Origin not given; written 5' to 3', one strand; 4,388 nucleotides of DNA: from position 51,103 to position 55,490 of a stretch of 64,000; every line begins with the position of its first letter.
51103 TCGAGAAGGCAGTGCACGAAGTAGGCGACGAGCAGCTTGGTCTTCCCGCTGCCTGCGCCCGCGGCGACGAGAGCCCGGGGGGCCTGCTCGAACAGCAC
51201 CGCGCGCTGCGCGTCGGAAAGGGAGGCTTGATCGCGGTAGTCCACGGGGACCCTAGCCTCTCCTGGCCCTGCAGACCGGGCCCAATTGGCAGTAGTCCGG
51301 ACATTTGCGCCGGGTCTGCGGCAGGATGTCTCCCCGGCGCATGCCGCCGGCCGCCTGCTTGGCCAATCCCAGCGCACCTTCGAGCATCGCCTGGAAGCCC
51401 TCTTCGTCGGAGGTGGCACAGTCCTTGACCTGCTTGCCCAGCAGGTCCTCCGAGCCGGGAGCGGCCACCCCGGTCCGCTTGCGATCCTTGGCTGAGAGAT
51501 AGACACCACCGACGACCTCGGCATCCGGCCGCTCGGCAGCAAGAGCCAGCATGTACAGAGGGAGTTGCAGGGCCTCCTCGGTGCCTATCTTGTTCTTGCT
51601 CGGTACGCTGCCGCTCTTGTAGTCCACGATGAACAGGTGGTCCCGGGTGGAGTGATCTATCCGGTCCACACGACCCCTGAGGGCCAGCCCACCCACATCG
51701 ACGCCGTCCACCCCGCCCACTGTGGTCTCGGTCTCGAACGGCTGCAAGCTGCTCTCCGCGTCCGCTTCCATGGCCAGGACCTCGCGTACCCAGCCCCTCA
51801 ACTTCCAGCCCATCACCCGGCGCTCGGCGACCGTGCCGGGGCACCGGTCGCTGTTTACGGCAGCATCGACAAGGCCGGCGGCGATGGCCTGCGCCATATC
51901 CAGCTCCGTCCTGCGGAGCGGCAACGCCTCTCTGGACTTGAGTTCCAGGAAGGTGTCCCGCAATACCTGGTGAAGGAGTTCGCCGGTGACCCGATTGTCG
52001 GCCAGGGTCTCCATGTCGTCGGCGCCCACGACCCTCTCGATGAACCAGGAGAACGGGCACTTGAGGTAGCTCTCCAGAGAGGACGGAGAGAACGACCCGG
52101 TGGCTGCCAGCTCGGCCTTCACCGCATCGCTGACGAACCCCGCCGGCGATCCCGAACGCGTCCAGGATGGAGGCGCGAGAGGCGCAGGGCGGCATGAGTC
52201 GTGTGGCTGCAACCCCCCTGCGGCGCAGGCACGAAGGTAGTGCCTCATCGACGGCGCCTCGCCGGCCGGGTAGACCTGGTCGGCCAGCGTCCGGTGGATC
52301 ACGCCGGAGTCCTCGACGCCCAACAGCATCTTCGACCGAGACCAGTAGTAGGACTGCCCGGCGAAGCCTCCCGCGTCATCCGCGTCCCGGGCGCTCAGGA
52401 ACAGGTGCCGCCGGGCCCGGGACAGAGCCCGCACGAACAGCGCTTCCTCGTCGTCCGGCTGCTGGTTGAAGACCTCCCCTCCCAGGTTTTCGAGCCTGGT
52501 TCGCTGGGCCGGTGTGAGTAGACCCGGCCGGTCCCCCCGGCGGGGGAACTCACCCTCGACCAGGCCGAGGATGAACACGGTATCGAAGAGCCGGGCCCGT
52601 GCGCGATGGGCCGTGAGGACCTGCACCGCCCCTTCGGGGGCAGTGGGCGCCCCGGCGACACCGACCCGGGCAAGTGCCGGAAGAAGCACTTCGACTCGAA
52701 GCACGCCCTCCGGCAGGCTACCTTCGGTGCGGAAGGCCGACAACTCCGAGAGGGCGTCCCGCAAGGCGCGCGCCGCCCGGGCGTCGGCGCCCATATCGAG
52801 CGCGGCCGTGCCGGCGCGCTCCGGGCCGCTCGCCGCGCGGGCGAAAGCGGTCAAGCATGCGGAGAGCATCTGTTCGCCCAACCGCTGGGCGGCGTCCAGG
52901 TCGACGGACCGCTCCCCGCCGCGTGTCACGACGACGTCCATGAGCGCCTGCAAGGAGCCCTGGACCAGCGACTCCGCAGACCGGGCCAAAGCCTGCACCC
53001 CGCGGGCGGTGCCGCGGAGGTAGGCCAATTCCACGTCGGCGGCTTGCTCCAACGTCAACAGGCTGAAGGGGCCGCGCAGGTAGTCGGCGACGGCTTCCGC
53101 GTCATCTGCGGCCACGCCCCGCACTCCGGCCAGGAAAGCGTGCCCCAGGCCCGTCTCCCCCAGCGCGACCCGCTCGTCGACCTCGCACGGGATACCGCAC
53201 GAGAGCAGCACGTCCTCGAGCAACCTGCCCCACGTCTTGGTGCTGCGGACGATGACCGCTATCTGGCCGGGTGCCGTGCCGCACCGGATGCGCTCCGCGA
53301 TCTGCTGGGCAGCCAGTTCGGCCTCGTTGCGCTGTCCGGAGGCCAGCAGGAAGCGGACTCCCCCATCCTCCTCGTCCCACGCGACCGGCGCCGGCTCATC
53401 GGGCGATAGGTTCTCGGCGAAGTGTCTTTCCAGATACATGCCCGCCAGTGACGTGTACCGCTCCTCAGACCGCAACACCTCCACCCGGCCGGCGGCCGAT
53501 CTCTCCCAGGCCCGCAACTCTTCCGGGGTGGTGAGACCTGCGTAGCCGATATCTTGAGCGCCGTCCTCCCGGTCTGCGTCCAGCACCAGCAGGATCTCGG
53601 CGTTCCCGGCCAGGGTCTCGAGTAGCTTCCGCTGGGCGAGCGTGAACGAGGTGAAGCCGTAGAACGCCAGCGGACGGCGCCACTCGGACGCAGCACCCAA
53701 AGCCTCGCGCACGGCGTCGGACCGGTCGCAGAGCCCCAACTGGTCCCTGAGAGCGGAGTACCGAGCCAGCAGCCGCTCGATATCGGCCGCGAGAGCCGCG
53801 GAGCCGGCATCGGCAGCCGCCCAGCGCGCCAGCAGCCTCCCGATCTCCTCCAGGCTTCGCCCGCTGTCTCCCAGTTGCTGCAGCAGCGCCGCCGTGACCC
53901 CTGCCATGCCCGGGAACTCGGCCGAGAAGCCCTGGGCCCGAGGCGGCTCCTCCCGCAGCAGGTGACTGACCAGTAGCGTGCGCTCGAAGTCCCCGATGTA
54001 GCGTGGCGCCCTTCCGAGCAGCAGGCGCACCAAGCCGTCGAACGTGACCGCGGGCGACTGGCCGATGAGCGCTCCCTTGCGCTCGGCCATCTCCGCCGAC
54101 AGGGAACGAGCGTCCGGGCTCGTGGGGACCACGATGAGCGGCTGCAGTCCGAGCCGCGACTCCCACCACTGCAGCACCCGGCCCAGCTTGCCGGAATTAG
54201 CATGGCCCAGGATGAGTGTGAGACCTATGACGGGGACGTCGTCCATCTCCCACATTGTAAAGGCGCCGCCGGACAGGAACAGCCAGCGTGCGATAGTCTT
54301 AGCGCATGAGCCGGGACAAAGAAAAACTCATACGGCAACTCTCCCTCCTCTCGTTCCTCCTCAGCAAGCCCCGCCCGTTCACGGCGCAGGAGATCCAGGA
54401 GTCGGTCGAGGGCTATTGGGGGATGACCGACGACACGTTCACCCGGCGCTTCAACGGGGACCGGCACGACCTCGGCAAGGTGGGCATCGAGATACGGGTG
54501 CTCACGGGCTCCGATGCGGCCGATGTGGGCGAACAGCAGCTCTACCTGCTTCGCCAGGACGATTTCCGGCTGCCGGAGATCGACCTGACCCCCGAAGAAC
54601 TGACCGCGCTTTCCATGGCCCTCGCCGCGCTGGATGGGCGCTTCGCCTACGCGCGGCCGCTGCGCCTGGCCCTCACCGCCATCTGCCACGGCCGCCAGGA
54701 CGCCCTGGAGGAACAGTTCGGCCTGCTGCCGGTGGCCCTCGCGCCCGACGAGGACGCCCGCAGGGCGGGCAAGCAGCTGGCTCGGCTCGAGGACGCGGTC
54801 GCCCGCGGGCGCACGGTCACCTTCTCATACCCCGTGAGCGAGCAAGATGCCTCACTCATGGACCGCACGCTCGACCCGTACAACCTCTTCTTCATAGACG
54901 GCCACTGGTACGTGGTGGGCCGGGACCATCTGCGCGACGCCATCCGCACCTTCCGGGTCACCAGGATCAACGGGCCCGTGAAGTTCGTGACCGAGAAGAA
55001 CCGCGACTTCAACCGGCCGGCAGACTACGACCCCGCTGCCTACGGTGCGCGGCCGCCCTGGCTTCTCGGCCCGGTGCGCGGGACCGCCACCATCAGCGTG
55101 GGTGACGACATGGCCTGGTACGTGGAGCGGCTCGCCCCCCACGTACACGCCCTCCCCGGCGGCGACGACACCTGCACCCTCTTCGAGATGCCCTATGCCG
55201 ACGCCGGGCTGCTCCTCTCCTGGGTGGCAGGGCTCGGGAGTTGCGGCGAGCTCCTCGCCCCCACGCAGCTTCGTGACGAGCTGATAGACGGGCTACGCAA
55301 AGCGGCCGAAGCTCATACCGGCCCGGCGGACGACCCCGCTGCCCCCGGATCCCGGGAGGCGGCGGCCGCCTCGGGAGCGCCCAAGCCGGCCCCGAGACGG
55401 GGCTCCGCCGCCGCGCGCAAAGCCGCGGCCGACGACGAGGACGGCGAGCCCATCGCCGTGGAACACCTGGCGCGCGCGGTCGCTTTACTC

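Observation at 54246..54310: Fused PafBC-like WYL regulator transcribed divergently from addB-addA, with a RecA-NDp-like promoter and a leaderless addB start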

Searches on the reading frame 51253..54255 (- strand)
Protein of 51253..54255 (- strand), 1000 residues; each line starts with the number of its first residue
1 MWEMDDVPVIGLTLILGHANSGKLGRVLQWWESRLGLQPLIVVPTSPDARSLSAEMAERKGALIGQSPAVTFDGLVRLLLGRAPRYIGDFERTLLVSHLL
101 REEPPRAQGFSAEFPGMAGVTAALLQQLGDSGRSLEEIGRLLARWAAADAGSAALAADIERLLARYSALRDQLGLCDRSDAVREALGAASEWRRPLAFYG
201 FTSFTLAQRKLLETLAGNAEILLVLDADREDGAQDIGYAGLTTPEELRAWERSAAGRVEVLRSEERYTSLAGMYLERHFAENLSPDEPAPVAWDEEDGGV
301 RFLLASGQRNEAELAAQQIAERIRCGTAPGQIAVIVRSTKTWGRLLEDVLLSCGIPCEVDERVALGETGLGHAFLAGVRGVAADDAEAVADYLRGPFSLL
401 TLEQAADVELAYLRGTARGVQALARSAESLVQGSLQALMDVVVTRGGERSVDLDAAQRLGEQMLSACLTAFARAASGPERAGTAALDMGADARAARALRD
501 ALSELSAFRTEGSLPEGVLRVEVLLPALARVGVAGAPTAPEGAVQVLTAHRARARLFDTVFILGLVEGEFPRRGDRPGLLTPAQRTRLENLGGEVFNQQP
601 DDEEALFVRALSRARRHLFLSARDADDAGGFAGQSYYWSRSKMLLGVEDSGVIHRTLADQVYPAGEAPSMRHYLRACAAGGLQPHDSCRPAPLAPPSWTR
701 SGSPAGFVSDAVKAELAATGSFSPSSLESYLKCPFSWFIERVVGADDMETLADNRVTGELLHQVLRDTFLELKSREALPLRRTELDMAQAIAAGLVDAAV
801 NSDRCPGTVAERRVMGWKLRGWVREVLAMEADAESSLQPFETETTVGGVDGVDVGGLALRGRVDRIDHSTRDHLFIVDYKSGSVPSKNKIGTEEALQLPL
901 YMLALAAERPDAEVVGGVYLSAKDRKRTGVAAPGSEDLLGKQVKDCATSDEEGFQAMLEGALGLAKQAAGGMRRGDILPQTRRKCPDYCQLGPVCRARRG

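Call 4: search_protein_families(library=pfam, proteins=[window:51253-54255:-], max_evalue=0.01)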
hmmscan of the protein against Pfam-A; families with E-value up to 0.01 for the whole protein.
window:51253-54255:- (1000 aa): 2 families
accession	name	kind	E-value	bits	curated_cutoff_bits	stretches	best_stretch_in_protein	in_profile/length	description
PF12705.13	PDDEXK_1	-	5.2e-37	128.5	22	1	721-996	1-247/247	PD-(D/E)XK nuclease superfamily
PF13361.12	UvrD_C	-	2.5e-08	34.2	25.6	1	543-622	286-347/350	UvrD-like helicase C-terminal domain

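Call 5: search_protein_families(library=ncbifam, proteins=[window:51253-54255:-], max_evalue=0.001)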
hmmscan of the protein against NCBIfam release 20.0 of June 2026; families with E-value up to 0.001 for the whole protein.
window:51253-54255:- (1000 aa): 6 families
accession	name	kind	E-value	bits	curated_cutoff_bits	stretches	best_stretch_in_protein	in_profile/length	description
TIGR03623.1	TIGR03623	subfamily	2.9e-21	75.4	299.6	1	727-996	605-875/876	probable DNA repair protein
TIGR02773.1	addB_Gpos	equivalog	4.8e-17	60.9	903.7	2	200-365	204-372/1159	helicase-exonuclease AddAB subunit AddB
TIGR02786.1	addB_alphas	equivalog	9.8e-11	40.5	486.5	1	722-905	752-927/1024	double-strand break repair protein AddB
TIGR02774.1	rexB_recomb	equivalog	2e-05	23.2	718.35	0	724-926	747-951/1076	ATP-dependent nuclease subunit B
TIGR01075.1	uvrD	equivalog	3.6e-05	22.2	1144.45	0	537-572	542-577/715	DNA helicase II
NF008743.0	PRK11773.1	equivalog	0.00019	19.9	965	0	539-573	549-583/720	DNA helicase II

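Call 7: search_solved_structures(query=window:51253-54255:-, max_evalue=0.001)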
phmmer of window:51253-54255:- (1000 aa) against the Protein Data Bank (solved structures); distinct sequences matched with E-value up to 0.001: 0.

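Call 41: search_solved_structures(query=A2, max_evalue=1)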
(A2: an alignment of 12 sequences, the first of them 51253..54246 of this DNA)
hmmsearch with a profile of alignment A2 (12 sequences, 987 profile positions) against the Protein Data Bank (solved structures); distinct sequences matched with E-value up to 1: 30.
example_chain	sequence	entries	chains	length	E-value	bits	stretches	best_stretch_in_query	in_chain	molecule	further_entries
3u44_B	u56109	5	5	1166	7.2e-49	169.8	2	11-357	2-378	ATP-dependent helicase/deoxyribonuclease subunit B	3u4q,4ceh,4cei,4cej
7sjr_A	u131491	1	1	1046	1.6e-30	109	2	288-749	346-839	DNA helicase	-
6ppj_A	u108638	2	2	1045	5.3e-29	104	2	288-749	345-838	ATP-dependent DNA helicase (UvrD/REP)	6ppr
9np6_A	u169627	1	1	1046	5.3e-29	104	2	288-749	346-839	DNA 3'-5' helicase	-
6ppu_A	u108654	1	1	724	2.5e-26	95.2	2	291-749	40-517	ATP-dependent DNA helicase (UvrD/REP)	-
3lfu_A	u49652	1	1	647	6e-13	50.9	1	159-556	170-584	DNA helicase II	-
2is1_A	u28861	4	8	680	7.5e-13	50.6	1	159-556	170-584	DNA helicase II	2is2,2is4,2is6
6ppu_B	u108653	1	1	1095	4.1e-12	48.1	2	825-892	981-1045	UvrD/REP helicase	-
7sjr_B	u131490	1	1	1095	4.4e-12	48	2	825-892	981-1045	DNA helicase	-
4c2u_A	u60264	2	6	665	4.8e-08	34.6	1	258-556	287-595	DNA HELICASE II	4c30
9dci_A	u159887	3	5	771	5.5e-08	34.4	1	152-567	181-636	ATP-dependent DNA helicase UvrD1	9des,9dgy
1pjr_A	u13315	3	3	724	6.3e-08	34.3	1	264-556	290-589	PCRA | ATP-DEPENDENT HELICASE PCRA | HELICASE PCRA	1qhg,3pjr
4c2t_A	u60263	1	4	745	7.3e-08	34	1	258-556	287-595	DNA HELICASE II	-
2pjr_B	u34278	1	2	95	0.047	14.8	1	524-556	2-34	PROTEIN (HELICASE PCRA)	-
9bh5_AN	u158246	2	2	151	0.048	14.8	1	297-337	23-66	Small ribosomal subunit protein uS15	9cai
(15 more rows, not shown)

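Call 53: search_protein_families(library=padloc, proteins=[window:51253-54246:-], max_evalue=0.001)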
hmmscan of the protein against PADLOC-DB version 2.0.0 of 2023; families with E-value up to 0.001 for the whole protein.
window:51253-54246:- (997 aa): 5 families
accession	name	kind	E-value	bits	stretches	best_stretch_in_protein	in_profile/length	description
PDLC00103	GajB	-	1.3e-06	25.6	0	273-356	291-377/612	UrvD helicase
PDLC03802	RTasHel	-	3.2e-06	24.3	1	527-624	603-656/675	DRT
PDLC00117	GajB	-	2.5e-05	21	1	535-582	509-557/604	UrvD helicase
PDLC00114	GajB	-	7.8e-05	19.4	0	533-568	540-575/635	UrvD helicase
PDLC00058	DruK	-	8.8e-05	19.3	1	715-911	8-212/388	PD-(D/E)XK nuclease superfamily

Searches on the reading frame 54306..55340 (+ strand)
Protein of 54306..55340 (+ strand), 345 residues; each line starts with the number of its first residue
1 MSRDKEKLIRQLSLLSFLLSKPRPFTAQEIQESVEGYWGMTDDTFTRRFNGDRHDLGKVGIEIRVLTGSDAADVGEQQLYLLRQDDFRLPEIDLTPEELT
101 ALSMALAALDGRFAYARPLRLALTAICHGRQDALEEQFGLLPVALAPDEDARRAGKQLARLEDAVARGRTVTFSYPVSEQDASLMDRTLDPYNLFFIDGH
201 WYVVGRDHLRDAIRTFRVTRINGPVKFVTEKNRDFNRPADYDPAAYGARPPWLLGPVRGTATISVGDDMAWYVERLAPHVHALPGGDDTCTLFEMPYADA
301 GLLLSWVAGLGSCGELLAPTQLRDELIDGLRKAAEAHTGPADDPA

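Call 34: search_solved_structures(query=window:54306-55340:+, max_evalue=0.001, show_alignments=3)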
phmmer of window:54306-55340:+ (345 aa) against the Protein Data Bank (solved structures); distinct sequences matched with E-value up to 0.001: 4.
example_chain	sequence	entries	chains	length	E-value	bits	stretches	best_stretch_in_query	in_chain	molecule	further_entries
6sj9_A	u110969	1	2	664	5.4e-19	71.6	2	11-340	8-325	Proteasome accessory factor B/C (PafBC)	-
7p5x_AY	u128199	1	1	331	7.7e-19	71.1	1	7-333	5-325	Transcriptional regulator-like protein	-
9fnd_X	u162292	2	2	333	7.9e-19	71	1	7-333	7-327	Transcriptional regulator-like protein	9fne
7p5x_AX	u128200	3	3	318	1.4e-05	27.4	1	145-336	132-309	PafC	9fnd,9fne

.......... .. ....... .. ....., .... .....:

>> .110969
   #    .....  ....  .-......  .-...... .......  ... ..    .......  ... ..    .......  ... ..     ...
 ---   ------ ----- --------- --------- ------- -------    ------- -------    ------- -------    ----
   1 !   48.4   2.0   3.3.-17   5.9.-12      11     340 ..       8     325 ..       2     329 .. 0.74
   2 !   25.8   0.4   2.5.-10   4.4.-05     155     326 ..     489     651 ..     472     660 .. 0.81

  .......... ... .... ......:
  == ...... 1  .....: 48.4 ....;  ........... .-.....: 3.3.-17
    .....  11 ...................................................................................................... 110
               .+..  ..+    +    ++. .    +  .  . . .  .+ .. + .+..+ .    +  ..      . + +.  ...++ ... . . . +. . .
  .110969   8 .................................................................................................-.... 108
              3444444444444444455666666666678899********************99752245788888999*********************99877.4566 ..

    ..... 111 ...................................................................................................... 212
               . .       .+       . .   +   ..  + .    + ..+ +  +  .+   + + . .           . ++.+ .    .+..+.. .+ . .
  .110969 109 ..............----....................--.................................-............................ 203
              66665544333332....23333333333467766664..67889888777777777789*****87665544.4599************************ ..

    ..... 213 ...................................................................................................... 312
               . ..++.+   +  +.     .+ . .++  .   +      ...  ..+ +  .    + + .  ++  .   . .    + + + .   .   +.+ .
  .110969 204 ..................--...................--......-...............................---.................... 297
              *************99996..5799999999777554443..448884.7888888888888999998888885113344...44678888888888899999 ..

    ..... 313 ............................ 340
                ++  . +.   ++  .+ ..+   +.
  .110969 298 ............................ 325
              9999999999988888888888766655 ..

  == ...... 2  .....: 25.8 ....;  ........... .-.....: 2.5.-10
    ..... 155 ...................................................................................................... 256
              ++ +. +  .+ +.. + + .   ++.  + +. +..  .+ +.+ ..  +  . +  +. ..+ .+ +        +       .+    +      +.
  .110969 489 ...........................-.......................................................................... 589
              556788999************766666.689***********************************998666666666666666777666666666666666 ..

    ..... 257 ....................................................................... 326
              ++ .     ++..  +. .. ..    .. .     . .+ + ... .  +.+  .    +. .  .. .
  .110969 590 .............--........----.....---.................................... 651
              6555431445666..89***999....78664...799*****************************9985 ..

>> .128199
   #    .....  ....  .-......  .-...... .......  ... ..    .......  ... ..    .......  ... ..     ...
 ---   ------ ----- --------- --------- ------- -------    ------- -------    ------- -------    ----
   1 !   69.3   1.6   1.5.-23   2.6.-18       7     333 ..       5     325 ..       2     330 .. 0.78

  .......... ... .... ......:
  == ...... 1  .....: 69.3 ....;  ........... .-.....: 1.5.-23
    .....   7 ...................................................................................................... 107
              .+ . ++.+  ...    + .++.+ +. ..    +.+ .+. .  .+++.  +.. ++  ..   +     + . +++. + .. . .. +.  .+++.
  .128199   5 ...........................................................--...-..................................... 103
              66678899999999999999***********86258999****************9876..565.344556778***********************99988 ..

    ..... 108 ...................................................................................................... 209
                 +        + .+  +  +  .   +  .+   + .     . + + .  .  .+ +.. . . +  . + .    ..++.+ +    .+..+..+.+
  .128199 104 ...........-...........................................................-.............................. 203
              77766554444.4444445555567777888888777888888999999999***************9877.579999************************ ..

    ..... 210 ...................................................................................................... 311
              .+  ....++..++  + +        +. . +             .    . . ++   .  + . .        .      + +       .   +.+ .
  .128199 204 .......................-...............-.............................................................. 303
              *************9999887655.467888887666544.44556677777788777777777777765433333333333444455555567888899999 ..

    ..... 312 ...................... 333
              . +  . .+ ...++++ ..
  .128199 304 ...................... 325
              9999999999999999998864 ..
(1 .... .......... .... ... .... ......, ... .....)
